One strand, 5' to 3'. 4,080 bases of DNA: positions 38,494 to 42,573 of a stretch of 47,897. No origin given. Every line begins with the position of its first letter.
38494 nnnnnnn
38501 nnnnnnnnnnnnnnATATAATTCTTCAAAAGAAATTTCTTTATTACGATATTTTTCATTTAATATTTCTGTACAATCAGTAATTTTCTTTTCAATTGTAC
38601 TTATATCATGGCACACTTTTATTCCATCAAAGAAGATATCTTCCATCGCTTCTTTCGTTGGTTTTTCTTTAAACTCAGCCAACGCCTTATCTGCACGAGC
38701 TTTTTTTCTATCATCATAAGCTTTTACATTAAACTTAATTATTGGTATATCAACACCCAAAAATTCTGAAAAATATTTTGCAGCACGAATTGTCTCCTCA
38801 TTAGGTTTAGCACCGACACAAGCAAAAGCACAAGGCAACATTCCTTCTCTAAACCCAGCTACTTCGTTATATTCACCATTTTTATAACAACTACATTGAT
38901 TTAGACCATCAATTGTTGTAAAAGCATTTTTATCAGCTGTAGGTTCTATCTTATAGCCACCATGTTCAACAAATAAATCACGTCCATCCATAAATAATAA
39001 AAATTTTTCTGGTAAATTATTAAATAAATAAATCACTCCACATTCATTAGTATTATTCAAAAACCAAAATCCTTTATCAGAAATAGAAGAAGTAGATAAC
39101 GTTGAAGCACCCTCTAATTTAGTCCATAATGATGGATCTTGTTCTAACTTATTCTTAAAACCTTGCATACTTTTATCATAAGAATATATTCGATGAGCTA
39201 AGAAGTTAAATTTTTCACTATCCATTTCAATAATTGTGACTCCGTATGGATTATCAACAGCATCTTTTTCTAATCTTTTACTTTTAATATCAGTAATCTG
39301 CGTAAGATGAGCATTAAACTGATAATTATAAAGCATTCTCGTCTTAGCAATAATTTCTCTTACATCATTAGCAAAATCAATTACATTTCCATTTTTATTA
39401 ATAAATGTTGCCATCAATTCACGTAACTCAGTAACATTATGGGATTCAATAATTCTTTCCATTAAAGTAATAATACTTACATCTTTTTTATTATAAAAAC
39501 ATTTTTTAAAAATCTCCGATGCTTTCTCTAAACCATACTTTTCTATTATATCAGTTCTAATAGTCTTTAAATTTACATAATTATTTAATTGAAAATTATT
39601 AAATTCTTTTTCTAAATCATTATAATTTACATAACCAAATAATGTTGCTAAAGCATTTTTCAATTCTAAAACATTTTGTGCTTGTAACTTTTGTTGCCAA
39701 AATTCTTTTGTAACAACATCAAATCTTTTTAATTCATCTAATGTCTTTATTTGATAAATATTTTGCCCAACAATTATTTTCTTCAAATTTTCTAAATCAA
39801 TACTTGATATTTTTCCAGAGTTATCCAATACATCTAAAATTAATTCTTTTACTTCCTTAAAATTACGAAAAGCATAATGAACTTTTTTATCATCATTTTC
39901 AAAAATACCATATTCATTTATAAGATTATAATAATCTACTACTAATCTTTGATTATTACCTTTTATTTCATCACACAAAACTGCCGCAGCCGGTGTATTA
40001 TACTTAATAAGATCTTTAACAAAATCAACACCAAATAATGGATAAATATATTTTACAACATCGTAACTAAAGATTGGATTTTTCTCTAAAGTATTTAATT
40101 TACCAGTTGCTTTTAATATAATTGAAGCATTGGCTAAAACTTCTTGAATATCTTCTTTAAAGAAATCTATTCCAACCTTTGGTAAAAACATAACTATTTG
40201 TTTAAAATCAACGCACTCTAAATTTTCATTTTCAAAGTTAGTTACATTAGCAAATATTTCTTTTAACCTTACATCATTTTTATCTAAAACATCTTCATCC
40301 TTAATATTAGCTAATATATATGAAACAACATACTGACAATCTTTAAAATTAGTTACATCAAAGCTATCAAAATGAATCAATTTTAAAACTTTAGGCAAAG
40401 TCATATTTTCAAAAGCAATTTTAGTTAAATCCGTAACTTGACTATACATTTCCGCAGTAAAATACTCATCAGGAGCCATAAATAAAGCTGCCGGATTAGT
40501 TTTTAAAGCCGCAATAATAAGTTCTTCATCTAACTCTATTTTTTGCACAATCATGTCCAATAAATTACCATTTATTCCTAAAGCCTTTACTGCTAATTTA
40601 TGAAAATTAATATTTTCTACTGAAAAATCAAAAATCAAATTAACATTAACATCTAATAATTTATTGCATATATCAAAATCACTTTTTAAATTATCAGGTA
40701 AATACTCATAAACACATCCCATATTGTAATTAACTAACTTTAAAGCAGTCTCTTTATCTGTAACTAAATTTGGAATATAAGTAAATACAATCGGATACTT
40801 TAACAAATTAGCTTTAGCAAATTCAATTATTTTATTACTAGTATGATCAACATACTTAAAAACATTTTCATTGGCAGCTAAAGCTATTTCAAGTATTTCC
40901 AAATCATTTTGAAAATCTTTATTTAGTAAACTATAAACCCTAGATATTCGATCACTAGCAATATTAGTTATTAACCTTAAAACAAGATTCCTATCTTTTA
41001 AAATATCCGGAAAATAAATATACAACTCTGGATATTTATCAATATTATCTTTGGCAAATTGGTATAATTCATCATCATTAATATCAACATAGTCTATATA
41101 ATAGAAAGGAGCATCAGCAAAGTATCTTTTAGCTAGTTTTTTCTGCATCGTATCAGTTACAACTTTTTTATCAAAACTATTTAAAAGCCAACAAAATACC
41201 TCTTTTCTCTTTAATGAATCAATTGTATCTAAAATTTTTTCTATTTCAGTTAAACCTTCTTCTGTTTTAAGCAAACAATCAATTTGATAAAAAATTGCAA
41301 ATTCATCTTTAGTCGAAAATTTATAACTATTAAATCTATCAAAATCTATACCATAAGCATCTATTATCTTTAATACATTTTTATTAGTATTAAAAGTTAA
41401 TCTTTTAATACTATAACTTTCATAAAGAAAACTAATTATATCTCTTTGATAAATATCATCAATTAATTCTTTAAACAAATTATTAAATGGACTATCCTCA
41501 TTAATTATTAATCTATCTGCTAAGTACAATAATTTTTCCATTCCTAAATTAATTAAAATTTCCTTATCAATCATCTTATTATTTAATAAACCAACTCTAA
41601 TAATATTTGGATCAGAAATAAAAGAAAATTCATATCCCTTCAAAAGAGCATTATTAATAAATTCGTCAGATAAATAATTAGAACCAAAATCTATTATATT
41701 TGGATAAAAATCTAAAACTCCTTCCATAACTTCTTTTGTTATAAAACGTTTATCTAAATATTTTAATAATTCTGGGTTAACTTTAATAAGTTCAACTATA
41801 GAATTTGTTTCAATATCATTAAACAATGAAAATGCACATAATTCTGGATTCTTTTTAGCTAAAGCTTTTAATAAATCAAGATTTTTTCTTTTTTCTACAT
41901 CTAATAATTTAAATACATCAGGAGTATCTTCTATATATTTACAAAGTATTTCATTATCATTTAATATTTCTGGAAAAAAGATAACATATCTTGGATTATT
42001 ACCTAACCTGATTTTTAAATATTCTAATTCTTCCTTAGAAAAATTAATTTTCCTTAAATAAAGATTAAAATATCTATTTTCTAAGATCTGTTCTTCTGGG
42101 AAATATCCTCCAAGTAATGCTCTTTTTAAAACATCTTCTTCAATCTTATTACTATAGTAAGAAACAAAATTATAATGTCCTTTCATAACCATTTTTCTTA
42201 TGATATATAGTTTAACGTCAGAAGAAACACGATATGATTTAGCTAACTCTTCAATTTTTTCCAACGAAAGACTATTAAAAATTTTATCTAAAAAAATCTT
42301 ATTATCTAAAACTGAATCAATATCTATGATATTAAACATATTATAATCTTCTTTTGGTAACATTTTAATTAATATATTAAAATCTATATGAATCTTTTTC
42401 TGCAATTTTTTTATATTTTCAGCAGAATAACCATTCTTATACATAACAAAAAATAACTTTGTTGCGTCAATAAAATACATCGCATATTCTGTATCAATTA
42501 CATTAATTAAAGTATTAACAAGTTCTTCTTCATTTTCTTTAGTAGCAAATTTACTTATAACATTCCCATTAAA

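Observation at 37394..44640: Giant leaderless repeat/enzyme protein translationally coupled to a 73-aa acidic partner: candidate undescribed two-gene system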

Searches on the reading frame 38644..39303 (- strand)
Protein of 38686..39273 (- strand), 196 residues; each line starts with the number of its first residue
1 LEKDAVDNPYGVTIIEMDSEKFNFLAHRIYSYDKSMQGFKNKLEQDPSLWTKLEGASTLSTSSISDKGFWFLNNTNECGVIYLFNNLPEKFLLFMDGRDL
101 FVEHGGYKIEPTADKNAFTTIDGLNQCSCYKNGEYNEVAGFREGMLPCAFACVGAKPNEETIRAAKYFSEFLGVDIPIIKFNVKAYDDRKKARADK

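Call 27: search_protein_families(library=pfam, proteins=[window:38686-39273:-], max_evalue=10)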
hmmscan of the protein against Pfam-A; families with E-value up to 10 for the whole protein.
window:38686-39273:- (196 aa): 0 families

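Call 45: search_solved_structures(query=A4, max_evalue=10, show_alignments=3)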
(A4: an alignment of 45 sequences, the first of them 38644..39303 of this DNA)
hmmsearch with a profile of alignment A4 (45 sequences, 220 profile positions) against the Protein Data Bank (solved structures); distinct sequences matched with E-value up to 10: 6.
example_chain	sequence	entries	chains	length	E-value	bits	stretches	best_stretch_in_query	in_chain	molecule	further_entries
6fxc_Ab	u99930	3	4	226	0.16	14.5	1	155-192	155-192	30S ribosomal protein S2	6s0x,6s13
7p48_b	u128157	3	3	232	0.17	14.4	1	155-192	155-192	30S ribosomal protein S2 | Small ribosomal subunit protein uS2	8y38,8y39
9rvc_B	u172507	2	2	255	0.19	14.2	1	155-193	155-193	Small ribosomal subunit protein uS2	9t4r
5li0_b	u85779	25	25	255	0.2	14.1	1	155-192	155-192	30S ribosomal protein S2 | Small ribosomal subunit protein uS2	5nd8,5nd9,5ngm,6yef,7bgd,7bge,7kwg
9fhl_B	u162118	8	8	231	1.8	11.1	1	144-190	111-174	Small ribosomal subunit protein uS2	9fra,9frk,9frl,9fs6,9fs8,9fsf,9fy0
7r81_B2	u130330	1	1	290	2.8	10.4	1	156-187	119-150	40S ribosomal protein S0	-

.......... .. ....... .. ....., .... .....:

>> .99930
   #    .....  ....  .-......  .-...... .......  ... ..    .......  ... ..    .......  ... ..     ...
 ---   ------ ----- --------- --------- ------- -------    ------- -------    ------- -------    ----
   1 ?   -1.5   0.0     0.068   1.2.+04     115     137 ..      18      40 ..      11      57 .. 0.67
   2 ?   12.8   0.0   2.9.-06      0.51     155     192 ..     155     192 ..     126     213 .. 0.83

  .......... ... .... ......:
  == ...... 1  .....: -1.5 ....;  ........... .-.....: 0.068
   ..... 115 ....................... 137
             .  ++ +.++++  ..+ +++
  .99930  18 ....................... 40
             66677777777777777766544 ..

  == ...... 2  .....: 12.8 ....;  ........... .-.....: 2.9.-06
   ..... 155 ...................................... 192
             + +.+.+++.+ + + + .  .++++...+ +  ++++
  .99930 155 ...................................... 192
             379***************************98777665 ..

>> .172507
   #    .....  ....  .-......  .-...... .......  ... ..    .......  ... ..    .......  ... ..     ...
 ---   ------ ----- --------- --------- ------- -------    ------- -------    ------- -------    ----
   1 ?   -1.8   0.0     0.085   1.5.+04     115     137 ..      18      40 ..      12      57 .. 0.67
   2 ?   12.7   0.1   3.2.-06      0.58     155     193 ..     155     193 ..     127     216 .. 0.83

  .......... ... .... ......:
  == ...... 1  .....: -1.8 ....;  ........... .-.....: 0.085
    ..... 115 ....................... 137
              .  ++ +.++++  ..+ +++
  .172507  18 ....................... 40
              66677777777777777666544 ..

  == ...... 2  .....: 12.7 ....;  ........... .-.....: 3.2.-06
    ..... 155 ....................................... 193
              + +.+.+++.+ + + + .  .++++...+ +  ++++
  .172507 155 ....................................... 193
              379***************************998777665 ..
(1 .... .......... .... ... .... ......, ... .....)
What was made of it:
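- Tried and rejected: The match covers only a 38-residue beta-alpha-beta segment at E 0.16 (call 45).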

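Call 50: predict_structure(alignment_id=A4)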
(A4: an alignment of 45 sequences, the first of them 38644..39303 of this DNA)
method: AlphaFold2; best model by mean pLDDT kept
length: 220 residues; sequences in the alignment: 45
mean_pLDDT: 90.6   pTM: 0.89
mean pLDDT of the five models: 90.6, 88.9, 88.8, 88.5, 88.4
residues with pLDDT >= 90: 145; 70-90: 68; 50-70: 7; < 50: 0
segments of 3 or more residues with pLDDT < 50: none
pLDDT, mean of each block of 10 residues (from residue 1): 96 97 97 94 83 94 81 94 93 91 80 74 80 88 83 93 97 98 98 96 94 92
secondary structure, 60 per line:
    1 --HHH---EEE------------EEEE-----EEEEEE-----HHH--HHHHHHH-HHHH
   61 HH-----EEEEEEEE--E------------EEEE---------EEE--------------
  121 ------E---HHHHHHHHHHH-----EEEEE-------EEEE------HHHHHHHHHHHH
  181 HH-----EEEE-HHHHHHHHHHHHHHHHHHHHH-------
elements in order: E9-11 E24-27 E33-38 H49-55 H57-62 E68-75 E91-94 E104-106 H131-141 E147-151 E159-162 H169-182 E188-191 H193-213
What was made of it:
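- Tried and rejected: A 45-sequence alignment fixed this (call 50).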

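Call 52: fold_search(model_id=the predicted structure, library=pdb)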
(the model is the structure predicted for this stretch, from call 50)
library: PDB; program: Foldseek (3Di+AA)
matches with E <= 10: 57; with E <= 0.001: 0
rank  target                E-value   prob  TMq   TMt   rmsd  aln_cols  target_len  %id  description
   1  8ux2_B                6.7e-02  0.85  0.42  0.39   7.9       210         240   10  Chromobacterium violaceum mono-ADP-ribosyltransferase CteC in complex with NAD+ (released 2024-01-17)
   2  8ux2_C                1.4e-01  0.80  0.43  0.41   6.9       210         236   10  Chromobacterium violaceum mono-ADP-ribosyltransferase CteC in complex with NAD+ (released 2024-01-17)
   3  8ux2_A                2.7e-01  0.57  0.41  0.39   7.9       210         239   10  Chromobacterium violaceum mono-ADP-ribosyltransferase CteC in complex with NAD+ (released 2024-01-17)
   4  8htf_A                3.4e-01  0.25  0.33  0.33   8.9       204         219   11  Crystal structure of an effector in complex with ubiquitin (released 2023-11-22)
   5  8htc_A                3.8e-01  0.25  0.33  0.33   9.0       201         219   10  Crystal structure of a SeMet-labeled effector from Chromobacterium violaceum in complex with Ubiquitin (released 2023-11-22)
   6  8htd_A                7.0e-01  0.21  0.36  0.36   8.3       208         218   10  Crystal structure of an effector from Chromobacterium violaceum in complex with ubiquitin (released 2023-11-22)
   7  8hte_A                1.5e+00  0.14  0.40  0.39   7.9       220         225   10  Crystal structure of an effector mutant in complex with ubiquitin (released 2023-11-22)
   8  7yw4                  1.7e+00  0.10  0.27  0.41   6.1       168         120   13  Crystal structure of tRNA 2'-phosphotransferase from Saccharomyces cerevisiae (released 2023-07-26)
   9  7am2_U6               2.5e+00  0.01  0.14  0.15  18.8       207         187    7  Intermediate assembly of the Large subunit from Leishmania major mitochondrial ribosome (released 2021-04-28)
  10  3h7c                  2.7e+00  0.06  0.12  0.08   5.1        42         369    7  Crystal Structure of Arabidopsis thaliana Agmatine Deiminase from Cell Free Expression (released 2009-05-26)
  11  8dwt_C                2.7e+00  0.01  0.11  0.08  16.2       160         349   11  SPOP W22R Form 2 (released 2023-01-18)
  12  3h7k                  3.0e+00  0.05  0.12  0.08   5.1        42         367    7  Crystal Structure of Arabidopsis thaliana Agmatine Deiminase Complexed with a Covalently Bound Reaction Intermediate (released 2009-05-26)
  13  2gfq_B                3.4e+00  0.07  0.12  0.10   3.8        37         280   27  Structure of Protein of Unknown Function PH0006 from Pyrococcus horikoshii (released 2006-04-25)
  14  7sng_A                4.1e+00  0.01  0.10  0.06  18.2       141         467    8  structure of G6PD-WT tetramer (released 2022-07-13)
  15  2eee_MODEL_1_A        4.1e+00  0.01  0.09  0.12  16.4       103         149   14  Solution structure of the A1pp domain from human protein C6orf130 (released 2007-08-21)
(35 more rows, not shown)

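Call 54: fold_search(model_id=the predicted structure, library=viral)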
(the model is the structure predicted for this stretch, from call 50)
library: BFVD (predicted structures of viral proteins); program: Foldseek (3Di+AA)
matches with E <= 10: 83; with E <= 0.001: 0
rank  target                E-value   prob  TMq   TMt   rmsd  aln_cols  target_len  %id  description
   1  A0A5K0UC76            4.6e-01  0.13  0.28  0.20  10.8       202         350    6  Uncharacterized protein [Yasminevirus sp. GU-2018]
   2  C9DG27                1.2e+00  0.01  0.10  0.09  16.1       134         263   10  Uncharacterized protein [Delftia phage PhiW-14]
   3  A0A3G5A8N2            1.5e+00  0.01  0.12  0.07  26.5       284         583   13  Prolyl 4-hydroxylase alpha subunit [Hyperionvirus sp.]
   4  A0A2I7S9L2            2.1e+00  0.03  0.17  0.10  14.5       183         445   11  (no name in the UniProt tables at hand)
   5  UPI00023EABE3         2.1e+00  0.01  0.09  0.10  15.5       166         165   10  (no name look-up for this kind of identifier)
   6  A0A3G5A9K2            2.2e+00  0.02  0.14  0.18  15.1       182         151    6  Uncharacterized protein [Hyperionvirus sp.]
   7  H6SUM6                2.2e+00  0.02  0.15  0.15  13.9       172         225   10  Uncharacterized protein [Campylobacter virus IBB35]
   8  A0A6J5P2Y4            2.5e+00  0.06  0.11  0.18   4.2        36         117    8  Uncharacterized protein [uncultured Caudovirales phage]
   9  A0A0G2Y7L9            2.6e+00  0.01  0.09  0.12  19.4       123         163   10  Putative mRNA capping enzyme [Acanthamoeba polyphaga mimivirus]
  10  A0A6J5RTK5            2.8e+00  0.02  0.13  0.19  14.2       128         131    8  Uncharacterized protein [uncultured Caudovirales phage]
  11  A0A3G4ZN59            3.0e+00  0.01  0.13  0.08  15.4       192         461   10  Uncharacterized protein [Terrestrivirus sp.]
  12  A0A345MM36            3.2e+00  0.01  0.10  0.13  17.2       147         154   11  (no name in the UniProt tables at hand)
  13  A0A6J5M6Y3            3.2e+00  0.01  0.09  0.08  16.7       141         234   13  Uncharacterized protein [uncultured Caudovirales phage]
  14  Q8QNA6                3.2e+00  0.01  0.09  0.04  18.8       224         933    9  histidine kinase [Ectocarpus siliculosus virus 1 (isolate New Zealand/Kaikoura/1988)]
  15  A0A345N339            3.4e+00  0.02  0.10  0.14  16.7       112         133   12  (no name in the UniProt tables at hand)
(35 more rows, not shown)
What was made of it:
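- Tried and rejected: Foldseek against the viral library found nothing (call 54).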

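Call 55: search_protein_families(library=pfam, alignment_id=A4, max_evalue=10)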
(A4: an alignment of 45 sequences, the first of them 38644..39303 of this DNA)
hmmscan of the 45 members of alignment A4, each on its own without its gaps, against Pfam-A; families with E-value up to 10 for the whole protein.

A. member 1, window:38644-39303:- (220 aa): 0 families

B. families by the number of members that match (of 45 scanned): 11 families
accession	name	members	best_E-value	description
PF02603.21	Hpr_kinase_N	2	0.095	HPr Serine kinase N terminus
PF08490.17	DUF1744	1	0.0062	Domain of unknown function (DUF1744)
PF10087.14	DUF2325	1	0.015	Uncharacterized protein conserved in bacteria (DUF2325)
PF10552.14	ORF6C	1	0.026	ORF6C domain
PF07990.17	NABP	1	0.046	Nucleic acid binding protein NABP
PF03519.19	Invas_SpaK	1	0.067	Invasion protein B family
PF24737.1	DUF7688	1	0.085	Domain of unknown function (DUF7688)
PF05819.16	NolX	1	0.098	NolX protein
PF17976.7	zf-RING_12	1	0.14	RING/Ubox like zinc-binding domain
PF07085.17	DRTGG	1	0.25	DRTGG domain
PF10968.13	DUF2770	1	2.5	Protein of unknown function (DUF2770)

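Call 67: find_homologous_proteins(query=A4, max_evalue=0.001)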
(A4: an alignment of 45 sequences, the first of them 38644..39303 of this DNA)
Query A4 (45 sequences) (220 aa, profile of the alignment): 3 proteins with E <= 0.001 among 3238 candidates.
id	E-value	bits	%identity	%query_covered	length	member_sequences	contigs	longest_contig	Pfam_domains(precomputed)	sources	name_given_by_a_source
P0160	3.3e-82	293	49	100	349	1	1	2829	-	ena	-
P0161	1.2e-67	245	36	86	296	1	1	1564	-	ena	-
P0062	2.1e-41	160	53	51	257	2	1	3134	-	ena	-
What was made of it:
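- Tried and rejected: find_homologous_proteins with the mid-domain alignment returned only 3 fragments (call 67).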

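Call 75: find_related_loci(query=A4, collection=viral_contigs, flank=10000)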
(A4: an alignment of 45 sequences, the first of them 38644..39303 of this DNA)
Query A4 (220 aa) in viral_contigs; peptide patterns used: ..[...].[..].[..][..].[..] (x = any residue, [..] = any of these).
2 stretches matched a pattern, but none encodes a relative of the query by tblastn (E <= 1e-3).
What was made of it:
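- Closest known: Phage MuF polymorphic toxins and polyvalent proteins. Different: Its ART-like domain is not the Pfam ART and was not found in viral contigs (call 75).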

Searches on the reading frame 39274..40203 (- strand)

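Call 27: search_protein_families(library=pfam, proteins=[window:39274-40203:-], max_evalue=10)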
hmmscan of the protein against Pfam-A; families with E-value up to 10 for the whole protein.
window:39274-40203:- (310 aa): 1 family
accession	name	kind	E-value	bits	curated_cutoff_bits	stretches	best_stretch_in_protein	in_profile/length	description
PF03572.23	Peptidase_S41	-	0.11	12.5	24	1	101-152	10-64/165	Peptidase family S41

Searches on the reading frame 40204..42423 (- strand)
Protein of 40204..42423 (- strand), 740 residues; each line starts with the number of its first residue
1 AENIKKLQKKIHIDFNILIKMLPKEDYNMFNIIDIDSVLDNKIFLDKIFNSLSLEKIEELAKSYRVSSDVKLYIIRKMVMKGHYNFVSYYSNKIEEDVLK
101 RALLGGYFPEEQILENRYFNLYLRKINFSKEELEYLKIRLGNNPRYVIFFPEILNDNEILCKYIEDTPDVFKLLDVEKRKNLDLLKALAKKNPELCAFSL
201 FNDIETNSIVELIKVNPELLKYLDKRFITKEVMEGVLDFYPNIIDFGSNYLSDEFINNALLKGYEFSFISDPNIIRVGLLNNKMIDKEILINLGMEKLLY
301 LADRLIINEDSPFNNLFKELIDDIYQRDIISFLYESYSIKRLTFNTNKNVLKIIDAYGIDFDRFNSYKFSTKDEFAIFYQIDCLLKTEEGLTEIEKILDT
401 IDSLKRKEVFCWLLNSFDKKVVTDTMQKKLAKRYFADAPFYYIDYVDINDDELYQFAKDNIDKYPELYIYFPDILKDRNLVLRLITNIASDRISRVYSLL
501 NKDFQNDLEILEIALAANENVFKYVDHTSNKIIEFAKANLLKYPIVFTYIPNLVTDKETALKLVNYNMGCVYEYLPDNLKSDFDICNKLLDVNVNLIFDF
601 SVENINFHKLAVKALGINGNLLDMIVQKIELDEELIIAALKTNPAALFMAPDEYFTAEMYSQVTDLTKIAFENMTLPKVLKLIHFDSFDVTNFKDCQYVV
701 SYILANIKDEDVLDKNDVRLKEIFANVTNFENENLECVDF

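Call 27: search_protein_families(library=pfam, proteins=[window:40204-42423:-], max_evalue=10)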
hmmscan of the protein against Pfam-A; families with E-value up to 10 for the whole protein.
window:40204-42423:- (740 aa): 2 families
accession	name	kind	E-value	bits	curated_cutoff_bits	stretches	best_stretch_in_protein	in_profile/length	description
PF13475.11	DUF4116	-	1.4e-15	57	24.9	6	556-601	1-45/49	Domain of unknown function (DUF4116)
PF08815.15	Nuc_rec_co-act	-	0.098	13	27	1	370-398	2-32/49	Nuclear receptor coactivator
